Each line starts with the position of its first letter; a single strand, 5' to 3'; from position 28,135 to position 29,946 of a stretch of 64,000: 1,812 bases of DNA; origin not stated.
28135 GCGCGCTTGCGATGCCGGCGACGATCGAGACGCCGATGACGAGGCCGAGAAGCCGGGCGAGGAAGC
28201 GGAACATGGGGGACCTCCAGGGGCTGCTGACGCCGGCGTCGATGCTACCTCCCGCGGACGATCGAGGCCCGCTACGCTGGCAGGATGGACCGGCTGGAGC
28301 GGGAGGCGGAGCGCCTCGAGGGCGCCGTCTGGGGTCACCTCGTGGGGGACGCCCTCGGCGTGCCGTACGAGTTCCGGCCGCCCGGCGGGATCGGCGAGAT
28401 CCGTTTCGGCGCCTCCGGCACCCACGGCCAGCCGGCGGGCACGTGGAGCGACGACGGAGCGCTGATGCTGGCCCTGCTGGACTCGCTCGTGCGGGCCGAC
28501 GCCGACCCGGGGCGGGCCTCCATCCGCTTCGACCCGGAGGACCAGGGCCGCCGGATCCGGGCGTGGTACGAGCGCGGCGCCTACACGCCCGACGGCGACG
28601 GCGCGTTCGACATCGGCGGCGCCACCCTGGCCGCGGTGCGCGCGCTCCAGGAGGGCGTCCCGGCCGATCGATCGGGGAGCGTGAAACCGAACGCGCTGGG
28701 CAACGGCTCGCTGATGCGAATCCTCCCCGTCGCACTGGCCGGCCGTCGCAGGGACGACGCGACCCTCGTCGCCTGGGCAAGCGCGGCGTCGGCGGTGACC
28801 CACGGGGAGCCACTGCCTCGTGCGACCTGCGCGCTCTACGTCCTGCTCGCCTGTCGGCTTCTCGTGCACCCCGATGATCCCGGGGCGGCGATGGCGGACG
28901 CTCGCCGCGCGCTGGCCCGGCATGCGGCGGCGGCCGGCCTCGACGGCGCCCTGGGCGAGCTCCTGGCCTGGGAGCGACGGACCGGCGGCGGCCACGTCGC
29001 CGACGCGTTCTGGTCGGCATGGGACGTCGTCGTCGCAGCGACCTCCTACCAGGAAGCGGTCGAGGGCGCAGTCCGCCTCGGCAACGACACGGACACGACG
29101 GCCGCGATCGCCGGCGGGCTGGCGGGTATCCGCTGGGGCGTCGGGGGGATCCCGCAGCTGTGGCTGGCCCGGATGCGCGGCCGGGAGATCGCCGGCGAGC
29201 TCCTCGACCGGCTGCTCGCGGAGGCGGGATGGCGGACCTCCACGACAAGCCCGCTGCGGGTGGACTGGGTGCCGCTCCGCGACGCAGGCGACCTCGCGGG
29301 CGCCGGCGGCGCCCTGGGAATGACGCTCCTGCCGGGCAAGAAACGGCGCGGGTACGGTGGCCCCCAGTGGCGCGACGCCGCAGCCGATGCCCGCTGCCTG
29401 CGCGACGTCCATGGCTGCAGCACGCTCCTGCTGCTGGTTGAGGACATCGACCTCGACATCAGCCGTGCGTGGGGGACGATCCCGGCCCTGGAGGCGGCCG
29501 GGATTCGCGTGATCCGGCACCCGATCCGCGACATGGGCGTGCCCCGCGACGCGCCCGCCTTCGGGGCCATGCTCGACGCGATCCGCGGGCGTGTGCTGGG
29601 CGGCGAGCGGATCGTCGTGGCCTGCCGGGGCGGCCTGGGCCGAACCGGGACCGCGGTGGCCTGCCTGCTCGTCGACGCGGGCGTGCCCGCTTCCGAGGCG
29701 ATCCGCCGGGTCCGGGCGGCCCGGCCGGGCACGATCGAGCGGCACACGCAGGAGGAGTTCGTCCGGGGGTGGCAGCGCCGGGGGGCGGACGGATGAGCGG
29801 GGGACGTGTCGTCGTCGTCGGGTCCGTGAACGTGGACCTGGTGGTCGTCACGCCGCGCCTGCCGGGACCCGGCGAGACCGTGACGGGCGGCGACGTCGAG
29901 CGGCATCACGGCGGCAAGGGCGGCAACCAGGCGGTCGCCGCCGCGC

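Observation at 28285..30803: ADP-ribosylglycohydrolase fused to a CX5R dual-specificity phosphatase domain, translationally coupled to a ribokinase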

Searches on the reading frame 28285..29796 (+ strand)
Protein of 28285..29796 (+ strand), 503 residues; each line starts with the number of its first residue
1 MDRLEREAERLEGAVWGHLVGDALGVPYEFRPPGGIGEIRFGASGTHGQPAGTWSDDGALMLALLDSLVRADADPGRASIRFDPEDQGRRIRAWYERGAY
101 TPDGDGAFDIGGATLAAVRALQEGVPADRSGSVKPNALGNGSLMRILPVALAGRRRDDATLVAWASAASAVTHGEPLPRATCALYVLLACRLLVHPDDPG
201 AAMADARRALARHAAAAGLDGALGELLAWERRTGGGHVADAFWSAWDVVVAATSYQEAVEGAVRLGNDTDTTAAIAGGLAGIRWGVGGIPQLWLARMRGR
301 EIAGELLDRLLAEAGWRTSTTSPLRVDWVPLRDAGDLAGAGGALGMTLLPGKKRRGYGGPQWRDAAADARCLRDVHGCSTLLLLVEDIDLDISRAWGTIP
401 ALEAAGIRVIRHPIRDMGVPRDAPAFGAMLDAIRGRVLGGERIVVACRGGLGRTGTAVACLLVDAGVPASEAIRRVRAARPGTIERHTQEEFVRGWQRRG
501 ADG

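Call 3: search_protein_families(library=pfam, proteins=[window:28285-29796:+], max_evalue=0.01)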
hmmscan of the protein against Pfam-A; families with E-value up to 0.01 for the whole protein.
window:28285-29796:+ (503 aa): 6 families
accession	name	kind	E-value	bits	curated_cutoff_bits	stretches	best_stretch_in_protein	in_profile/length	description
PF03747.19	ADP_ribosyl_GH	-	1.2e-58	199.5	26.2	1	13-291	1-286/287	ADP-ribosylglycohydrolase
PF22784.1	PTP-SAK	-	2.6e-10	41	27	1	406-493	54-153/153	Swiss Army Knife protein, DSP-PTPase phosphatase domain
PF22785.1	Tc-R-P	-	6.4e-09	36.8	27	1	401-466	40-105/106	Polymorphic toxin system, DSP-PTPase phosphatase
PF00102.32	Y_phosphatase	-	0.00022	21.4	20.9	1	416-493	144-228/234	Protein-tyrosine phosphatase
PF05706.17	CDKN3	-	0.00048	20.3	20.7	1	322-463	25-156/168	Cyclin-dependent kinase inhibitor 3 (CDKN3)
PF00782.25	DSPc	-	0.0013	18.9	33.5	1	408-488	41-122/133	Dual specificity phosphatase, catalytic domain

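Call 6: search_protein_families(library=ncbifam, proteins=[window:28285-29796:+], max_evalue=0.01)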
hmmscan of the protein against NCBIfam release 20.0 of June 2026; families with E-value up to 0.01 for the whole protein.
window:28285-29796:+ (503 aa): 2 families
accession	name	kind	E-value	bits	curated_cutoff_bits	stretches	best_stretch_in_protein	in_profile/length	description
NF041672.1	ADPriboarghdlase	equivalog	4.2e-26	91.6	490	1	7-310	66-355/361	ADP-ribosylarginine hydrolase Tri1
TIGR02662.1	dinitro_DRAG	equivalog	1.2e-19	70.6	337.05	1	9-298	3-268/287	ADP-ribosyl-[dinitrogen reductase] hydrolase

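Call 8: search_solved_structures(query=window:28285-29796:+, max_evalue=0.01)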
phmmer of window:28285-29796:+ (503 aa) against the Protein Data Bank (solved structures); distinct sequences matched with E-value up to 0.01: 49.
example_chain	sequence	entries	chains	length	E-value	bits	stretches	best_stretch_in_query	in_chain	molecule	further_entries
8za7_A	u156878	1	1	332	1.6e-25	93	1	9-310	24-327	Lmo0067 protein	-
2cwc_A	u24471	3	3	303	5.4e-23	84.6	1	5-303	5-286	ADP-ribosylglycohydrolase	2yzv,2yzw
6dre_A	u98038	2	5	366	5.5e-21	78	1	8-311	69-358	ADP-ribosyl-(Dinitrogen reductase) hydrolase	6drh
9e9l_A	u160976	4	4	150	7e-15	57.8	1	383-494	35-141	ShufPTP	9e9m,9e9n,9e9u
2woe_A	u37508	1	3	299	2.9e-13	52.5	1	136-315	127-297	ADP-RIBOSYL-[DINITROGEN REDUCTASE] GLYCOHYDROLASE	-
2woc_A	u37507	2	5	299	3.6e-13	52.2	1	9-315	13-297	ADP-RIBOSYL-[DINITROGEN REDUCTASE] GLYCOHYDROLASE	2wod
3g9d_A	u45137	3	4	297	2.4e-12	49.5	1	10-312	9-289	Dinitrogenase reductase activating glucohydrolase | Dinitrogenase reductase activacting glicohydrolase | ADP-ribosyl-(Dinitrogen reductase) hydrolase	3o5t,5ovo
5z59_A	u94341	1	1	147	4.7e-12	48.5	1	380-495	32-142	Protein-tyrosine phosphatase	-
5z5a_A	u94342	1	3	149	4.8e-12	48.5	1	380-495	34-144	Protein-tyrosine phosphatase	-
25xa_A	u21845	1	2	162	6e-12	48.2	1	413-499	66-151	Dual specificity protein phosphatase family protein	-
5z5b_A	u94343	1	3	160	3.6e-11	45.6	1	380-497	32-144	Protein-tyrosine phosphatase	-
2i6i_A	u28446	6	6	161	5.5e-11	45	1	377-493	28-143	Sulfolobus solfataricus protein tyrosine phosphatase | protein tyrosine phosphatase | SsoPTP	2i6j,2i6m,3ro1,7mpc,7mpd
2dxp_A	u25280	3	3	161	1.2e-09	40.6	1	377-493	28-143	Sulfolobus solfataricus protein tyrosine phosphatase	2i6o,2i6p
4erc_A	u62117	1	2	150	5.7e-09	38.4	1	425-496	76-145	Dual specificity protein phosphatase 23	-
2img_A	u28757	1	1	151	5.8e-09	38.3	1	425-496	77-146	Dual specificity protein phosphatase 23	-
1fpz_A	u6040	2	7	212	0.0072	18.2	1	322-488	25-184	CYCLIN-DEPENDENT KINASE INHIBITOR 3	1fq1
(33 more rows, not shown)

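Call 9: find_homologous_proteins(query=window:28285-29796:+, max_evalue=1e-10)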
Query window:28285-29796:+ (503 aa): 3736 proteins with E <= 1e-10 among 8000 candidates; the best 120 are listed.
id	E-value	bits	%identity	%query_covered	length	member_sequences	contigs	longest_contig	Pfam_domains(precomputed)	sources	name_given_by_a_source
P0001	6.6e-262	888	82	100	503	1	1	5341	PF03747.20,PF22784.2,PF22785.2,PF00782.26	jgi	jgi:ADP-ribosyl-[dinitrogen reductase] hydrolase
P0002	9.8e-260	881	82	100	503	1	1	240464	PF03747.20,PF22784.2,PF22785.2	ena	-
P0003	2.1e-258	876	82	99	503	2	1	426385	PF03747.20,PF22784.2,PF05706.18,PF22785.2,PF00782.26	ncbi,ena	-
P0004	1.3e-253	861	79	100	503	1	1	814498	PF03747.20,PF22784.2,PF05706.18,PF22785.2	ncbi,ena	-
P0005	2.6e-253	859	80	100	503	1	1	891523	PF03747.20,PF22784.2,PF22785.2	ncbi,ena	-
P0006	3.8e-249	846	79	99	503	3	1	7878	PF03747.20,PF22784.2,PF22785.2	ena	-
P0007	6.9e-243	825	79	99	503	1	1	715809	PF03747.20,PF22784.2,PF22785.2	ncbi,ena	-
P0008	2.5e-242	823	79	99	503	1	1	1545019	PF03747.20,PF22784.2,PF22785.2,PF00782.26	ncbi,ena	-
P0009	7.5e-236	802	77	99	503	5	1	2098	PF03747.20,PF22784.2,PF22785.2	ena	-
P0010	1.3e-233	795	75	100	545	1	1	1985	PF03747.20,PF22784.2,PF22785.2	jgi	jgi:ADP-ribosylglycohydrolase/protein-tyrosine phosphatase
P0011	5.7e-230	782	73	99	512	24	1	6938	PF03747.20,PF22784.2,PF22785.2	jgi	-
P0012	6.8e-229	779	74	100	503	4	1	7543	PF03747.20,PF22784.2,PF05706.18,PF22785.2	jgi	jgi:ADP-ribosylglycohydrolase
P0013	5.5e-228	776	72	99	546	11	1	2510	PF03747.20,PF22784.2,PF22785.2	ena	-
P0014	1.1e-226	772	72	99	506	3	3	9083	PF03747.20,PF22784.2,PF05706.18,PF22785.2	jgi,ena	jgi:ADP-ribosylglycohydrolase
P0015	1.3e-225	768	72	99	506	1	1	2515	PF03747.20,PF22784.2,PF05706.18,PF22785.2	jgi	-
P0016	1.7e-225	768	72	99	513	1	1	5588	PF03747.20,PF22784.2,PF22785.2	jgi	-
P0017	2.0e-225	768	72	99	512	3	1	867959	PF03747.20,PF22784.2,PF22785.2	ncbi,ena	-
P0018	2.9e-225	767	73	99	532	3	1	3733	PF03747.20,PF22784.2,PF22785.2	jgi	jgi:ADP-ribosylglycohydrolase/protein-tyrosine phosphatase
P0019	5.3e-225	766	72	99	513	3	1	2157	PF03747.20,PF22784.2,PF05706.18,PF22785.2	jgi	jgi:ADP-ribosylglycohydrolase/protein-tyrosine phosphatase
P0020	9.0e-225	765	72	99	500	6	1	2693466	PF03747.20,PF22784.2,PF22785.2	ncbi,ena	-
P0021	1.7e-224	764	71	99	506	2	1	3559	PF03747.20,PF22784.2,PF22785.2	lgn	-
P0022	2.3e-224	764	72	99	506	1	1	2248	PF03747.20,PF22784.2,PF22785.2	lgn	-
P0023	4.1e-224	763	72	99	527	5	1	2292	PF03747.20,PF22784.2,PF22785.2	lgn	-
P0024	7.2e-223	759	70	99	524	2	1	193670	PF03747.20,PF22784.2,PF22785.2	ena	-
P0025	1.1e-221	755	71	98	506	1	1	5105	PF03747.20,PF22784.2,PF22785.2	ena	-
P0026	1.1e-221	755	71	98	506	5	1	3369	PF03747.20,PF22784.2,PF05706.18,PF22785.2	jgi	jgi:ADP-ribosylglycohydrolase/protein-tyrosine phosphatase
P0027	8.1e-220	749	70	99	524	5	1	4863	PF03747.20,PF22784.2,PF05706.18,PF22785.2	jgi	jgi:ADP-ribosylglycohydrolase/protein-tyrosine phosphatase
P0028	9.7e-220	749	71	98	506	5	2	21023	PF03747.20,PF22784.2,PF22785.2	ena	-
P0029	2.1e-219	748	71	99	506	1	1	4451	PF03747.20,PF22784.2,PF22785.2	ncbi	ncbi:MAG: ADP-ribosylglycohydrolase family protein [Chloroflexota bacterium]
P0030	4.6e-219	746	71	99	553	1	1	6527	PF03747.20,PF22784.2,PF22785.2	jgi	jgi:ADP-ribosyl-[dinitrogen reductase] hydrolase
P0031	7.3e-219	746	71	99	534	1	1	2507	PF03747.20,PF22784.2,PF22785.2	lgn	-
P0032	3.6e-218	744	70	99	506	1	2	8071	PF03747.20,PF22784.2,PF05706.18,PF22785.2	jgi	jgi:ADP-ribosylglycohydrolase/protein-tyrosine phosphatase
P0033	2.9e-217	741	70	100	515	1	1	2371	PF03747.20,PF22784.2,PF22785.2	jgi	jgi:ADP-ribosylglycohydrolase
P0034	2.3e-216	738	70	99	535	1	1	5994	PF03747.20,PF22784.2,PF05706.18,PF22785.2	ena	-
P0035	8.2e-216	736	68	99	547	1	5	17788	PF03747.20,PF22784.2,PF22785.2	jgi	jgi:ADP-ribosyl-[dinitrogen reductase] hydrolase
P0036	4.1e-215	733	98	69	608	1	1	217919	PF03747.20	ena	-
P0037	8.9e-215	732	69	98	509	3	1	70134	PF03747.20,PF22784.2,PF22785.2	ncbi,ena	-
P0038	6.1e-214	730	70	98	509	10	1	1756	PF03747.20,PF22784.2,PF22785.2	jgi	jgi:ADP-ribosylglycohydrolase/protein-tyrosine phosphatase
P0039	1.4e-207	709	69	99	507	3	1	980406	PF03747.20,PF22784.2,PF22785.2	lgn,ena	-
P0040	2.8e-207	708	69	98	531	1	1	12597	PF03747.20,PF22784.2,PF05706.18,PF22785.2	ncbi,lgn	-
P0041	7.0e-205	700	68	99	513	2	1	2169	PF03747.20,PF22784.2,PF22785.2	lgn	-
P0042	1.1e-204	699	67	99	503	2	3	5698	PF03747.20,PF22784.2,PF22785.2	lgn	-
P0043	4.0e-203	694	67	99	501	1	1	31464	PF03747.20,PF22784.2,PF05706.18,PF22785.2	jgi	-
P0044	1.6e-201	689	67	99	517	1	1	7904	PF03747.20,PF22784.2,PF22785.2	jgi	jgi:ADP-ribosylglycohydrolase/protein-tyrosine phosphatase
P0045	2.3e-201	688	66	99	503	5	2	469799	PF03747.20,PF22784.2,PF22785.2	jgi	jgi:ADP-ribosylglycohydrolase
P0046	3.1e-200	684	66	99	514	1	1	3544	PF03747.20,PF22784.2,PF22785.2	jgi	jgi:ADP-ribosylglycohydrolase/protein-tyrosine phosphatase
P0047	2.7e-195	668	65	100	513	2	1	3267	PF03747.20,PF22784.2,PF22785.2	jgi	jgi:ADP-ribosylglycohydrolase/protein-tyrosine phosphatase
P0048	1.2e-163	564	65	84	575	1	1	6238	PF03747.20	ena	-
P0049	2.8e-163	562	58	98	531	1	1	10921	PF03747.20,PF22784.2,PF05706.18,PF22785.2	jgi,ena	-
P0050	3.1e-157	543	57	98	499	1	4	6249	PF03747.20,PF22784.2,PF05706.18,PF22785.2,PF00782.26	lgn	-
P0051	1.8e-154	533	57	97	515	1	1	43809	PF03747.20,PF22784.2,PF05706.18,PF22785.2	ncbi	ncbi:MAG: ADP-ribosylglycohydrolase family protein [Candidatus Limnocylindrales bacterium]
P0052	1.7e-153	530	56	100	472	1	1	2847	PF03747.20,PF22784.2,PF05706.18,PF22785.2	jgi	jgi:protein-tyrosine phosphatase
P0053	2.5e-153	530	56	98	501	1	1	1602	PF03747.20,PF22784.2,PF05706.18,PF22785.2,PF00782.26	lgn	-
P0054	2.6e-153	530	56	97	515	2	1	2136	PF03747.20,PF22784.2,PF05706.18,PF22785.2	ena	-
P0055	8.0e-153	528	69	73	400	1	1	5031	PF03747.20,PF22784.2,PF22785.2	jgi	jgi:protein-tyrosine phosphatase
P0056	9.0e-153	528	55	98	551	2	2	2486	PF03747.20,PF22784.2,PF05706.18,PF22785.2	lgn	-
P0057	1.2e-152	527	55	98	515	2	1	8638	PF03747.20,PF22784.2,PF05706.18,PF22785.2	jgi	jgi:ADP-ribosyl-[dinitrogen reductase] hydrolase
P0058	1.3e-152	527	56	97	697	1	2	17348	PF03747.20,PF22784.2,PF05706.18,PF22785.2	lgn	-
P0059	2.1e-152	527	55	99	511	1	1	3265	PF03747.20,PF22784.2,PF05706.18,PF22785.2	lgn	-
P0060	1.2e-151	524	54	97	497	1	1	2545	PF03747.20,PF22784.2,PF05706.18,PF22785.2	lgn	-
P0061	2.6e-151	523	55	97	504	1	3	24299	PF03747.20,PF22784.2,PF05706.18,PF22785.2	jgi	jgi:ADP-ribosyl-[dinitrogen reductase] hydrolase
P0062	6.2e-151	522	55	97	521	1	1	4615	PF03747.20,PF22784.2,PF05706.18,PF22741.2,PF22785.2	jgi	jgi:ADP-ribosylglycohydrolase/protein-tyrosine phosphatase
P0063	9.3e-151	521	56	97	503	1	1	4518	PF03747.20,PF22784.2,PF05706.18,PF22785.2,PF00102.33,PF00782.26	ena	-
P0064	1.0e-150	521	56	97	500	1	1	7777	PF03747.20,PF22784.2,PF05706.18,PF22785.2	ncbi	-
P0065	5.2e-150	519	55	97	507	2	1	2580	PF03747.20,PF22784.2,PF05706.18,PF22785.2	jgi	jgi:ADP-ribosylglycohydrolase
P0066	8.1e-150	518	56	98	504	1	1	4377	PF03747.20,PF22784.2,PF05706.18,PF22785.2,PF00782.26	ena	-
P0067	2.3e-149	517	55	97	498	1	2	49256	PF03747.20,PF22784.2,PF22785.2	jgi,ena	jgi:ADP-ribosylglycohydrolase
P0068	2.8e-149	516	54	97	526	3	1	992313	PF03747.20,PF22784.2,PF05706.18,PF22785.2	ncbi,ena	-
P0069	3.8e-149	516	53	97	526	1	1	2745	PF03747.20,PF22784.2,PF05706.18,PF22785.2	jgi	jgi:ADP-ribosyl-[dinitrogen reductase] hydrolase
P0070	1.4e-148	514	55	97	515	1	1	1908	PF03747.20,PF22784.2,PF05706.18,PF22785.2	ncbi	-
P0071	1.6e-148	514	55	97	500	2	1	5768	PF03747.20,PF22784.2,PF05706.18,PF22785.2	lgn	-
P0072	4.7e-148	512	55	98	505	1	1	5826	PF03747.20,PF22784.2,PF05706.18,PF22785.2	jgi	jgi:ADP-ribosylglycohydrolase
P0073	1.3e-147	511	56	97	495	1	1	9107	PF03747.20,PF22784.2,PF05706.18,PF22785.2,PF00782.26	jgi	jgi:ADP-ribosyl-[dinitrogen reductase] hydrolase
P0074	2.0e-147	510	55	97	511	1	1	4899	PF03747.20,PF22784.2,PF22785.2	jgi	jgi:ADP-ribosylglycohydrolase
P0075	2.1e-147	510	55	97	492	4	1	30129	PF03747.20,PF22784.2,PF05706.18,PF22785.2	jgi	jgi:ADP-ribosylglycohydrolase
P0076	3.3e-147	509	54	97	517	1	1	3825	PF03747.20,PF22784.2,PF05706.18,PF22785.2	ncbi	-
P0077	7.1e-147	508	55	97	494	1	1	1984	PF03747.20,PF22784.2,PF05706.18,PF22785.2,PF00782.26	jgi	jgi:ADP-ribosylglycohydrolase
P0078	1.1e-146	508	53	97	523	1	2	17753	PF03747.20,PF22784.2,PF05706.18,PF22785.2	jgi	-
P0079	1.2e-146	508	56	97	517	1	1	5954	PF03747.20,PF22784.2,PF05706.18,PF22785.2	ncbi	-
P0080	1.4e-146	507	55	97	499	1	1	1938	PF03747.20,PF22784.2,PF22785.2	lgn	-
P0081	3.3e-146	506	54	97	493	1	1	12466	PF03747.20,PF22784.2,PF05706.18,PF22785.2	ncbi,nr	ncbi:MAG TPA: ADP-ribosylglycohydrolase family protein [Candidatus Limnocylindria bacterium]|nr:ADP-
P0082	2.1e-145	503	53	99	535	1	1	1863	PF03747.20,PF22784.2,PF22785.2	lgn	-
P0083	3.2e-145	503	53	97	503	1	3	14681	PF03747.20,PF22784.2,PF05706.18,PF22785.2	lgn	-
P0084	3.5e-145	503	54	98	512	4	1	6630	PF03747.20,PF22784.2,PF05706.18,PF22785.2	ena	-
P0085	6.2e-145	502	53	97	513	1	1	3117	PF03747.20,PF22784.2,PF05706.18,PF22785.2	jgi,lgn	-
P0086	1.1e-144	501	53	98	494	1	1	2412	PF03747.20,PF22784.2,PF05706.18,PF22785.2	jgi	jgi:ADP-ribosyl-[dinitrogen reductase] hydrolase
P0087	1.5e-144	501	54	98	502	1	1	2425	PF03747.20,PF22784.2,PF05706.18,PF22785.2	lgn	-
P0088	1.7e-144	500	54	97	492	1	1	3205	PF03747.20,PF22784.2,PF05706.18,PF22785.2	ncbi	-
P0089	2.7e-144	500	52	97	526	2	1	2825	PF03747.20,PF22784.2,PF05706.18,PF22785.2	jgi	-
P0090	4.6e-144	499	54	97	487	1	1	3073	PF03747.20,PF22784.2,PF22785.2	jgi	jgi:ADP-ribosylglycohydrolase/protein-tyrosine phosphatase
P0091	4.9e-144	499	54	97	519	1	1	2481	PF03747.20,PF22784.2,PF05706.18,PF22785.2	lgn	-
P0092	7.3e-144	498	55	98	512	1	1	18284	PF03747.20,PF22784.2,PF05706.18,PF22785.2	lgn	-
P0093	7.8e-144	498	53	97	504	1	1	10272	PF03747.20,PF22784.2,PF05706.18,PF22785.2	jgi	jgi:ADP-ribosylglycohydrolase/protein-tyrosine phosphatase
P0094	8.8e-144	498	55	97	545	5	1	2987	PF03747.20,PF22784.2,PF05706.18,PF22785.2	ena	-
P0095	9.6e-144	498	53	97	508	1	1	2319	PF03747.20,PF22784.2,PF05706.18,PF22785.2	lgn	-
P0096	1.3e-143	498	53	97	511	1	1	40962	PF03747.20,PF22784.2,PF05706.18,PF22785.2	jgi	-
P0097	1.7e-143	497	53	97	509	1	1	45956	PF03747.20,PF22784.2,PF05706.18,PF22785.2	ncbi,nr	ncbi:MAG TPA: ADP-ribosylglycohydrolase family protein [Candidatus Limnocylindria bacterium]|nr:ADP-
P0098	2.0e-143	497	54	97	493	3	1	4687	PF03747.20,PF22784.2,PF05706.18,PF22785.2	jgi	jgi:ADP-ribosylglycohydrolase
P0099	3.5e-143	496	54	99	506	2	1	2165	PF03747.20,PF22784.2,PF22785.2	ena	-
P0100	4.0e-143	496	52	98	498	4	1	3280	PF03747.20,PF22784.2,PF05706.18,PF22785.2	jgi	jgi:ADP-ribosylglycohydrolase/protein-tyrosine phosphatase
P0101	4.3e-143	496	52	99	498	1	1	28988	PF03747.20,PF22784.2,PF05706.18,PF22785.2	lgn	-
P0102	4.7e-143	496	53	98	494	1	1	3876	PF03747.20,PF22784.2,PF05706.18,PF22785.2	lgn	-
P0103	6.2e-143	495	55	97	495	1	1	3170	PF03747.20,PF22784.2,PF22785.2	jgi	jgi:ADP-ribosylglycohydrolase/protein-tyrosine phosphatase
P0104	8.1e-143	495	55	98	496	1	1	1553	PF03747.20,PF22784.2,PF05706.18,PF22785.2,PF00782.26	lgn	-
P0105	8.6e-143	495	54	97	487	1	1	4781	PF03747.20,PF22784.2,PF05706.18,PF22785.2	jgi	jgi:ADP-ribosyl-[dinitrogen reductase] hydrolase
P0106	1.5e-142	494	54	97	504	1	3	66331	PF03747.20,PF22784.2,PF05706.18,PF22785.2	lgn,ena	-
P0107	2.6e-142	493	53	97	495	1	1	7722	PF03747.20,PF22784.2,PF05706.18,PF22785.2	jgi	jgi:ADP-ribosylglycohydrolase/protein-tyrosine phosphatase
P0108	6.4e-142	492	52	97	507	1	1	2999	PF03747.20,PF22784.2,PF05706.18,PF22741.2,PF22785.2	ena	-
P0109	9.2e-142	491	52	97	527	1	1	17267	PF03747.20,PF22784.2,PF05706.18,PF22785.2,PF00782.26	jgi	jgi:ADP-ribosylglycohydrolase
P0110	1.0e-141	491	53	97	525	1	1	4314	PF03747.20,PF22784.2,PF05706.18,PF22785.2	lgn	-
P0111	1.1e-141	491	54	97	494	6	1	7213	PF03747.20,PF22784.2,PF05706.18,PF22785.2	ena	-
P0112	2.2e-141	490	55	97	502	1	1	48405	PF03747.20,PF22784.2,PF05706.18,PF22785.2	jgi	jgi:ADP-ribosylglycohydrolase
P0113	2.2e-141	490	53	97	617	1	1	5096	PF03747.20,PF22784.2,PF05706.18,PF22785.2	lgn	-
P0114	2.8e-141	490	53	98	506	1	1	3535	PF03747.20,PF22784.2,PF05706.18,PF22785.2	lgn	-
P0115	2.9e-141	490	53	97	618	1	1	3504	PF03747.20,PF05706.18,PF22785.2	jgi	jgi:ADP-ribosyl-[dinitrogen reductase] hydrolase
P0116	3.4e-141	490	53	97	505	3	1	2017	PF03747.20,PF22784.2,PF05706.18,PF22785.2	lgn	-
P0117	3.8e-141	489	52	97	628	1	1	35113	PF03747.20,PF22784.2,PF05706.18,PF22785.2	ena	-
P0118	5.7e-141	489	54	100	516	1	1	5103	PF03747.20,PF22784.2,PF22785.2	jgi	jgi:ADP-ribosylglycohydrolase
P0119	6.2e-141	489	54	98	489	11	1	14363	PF03747.20,PF22784.2,PF22785.2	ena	-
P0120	6.7e-141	489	53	97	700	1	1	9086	PF03747.20,PF22784.2,PF05706.18,PF22785.2,PF00565.24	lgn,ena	-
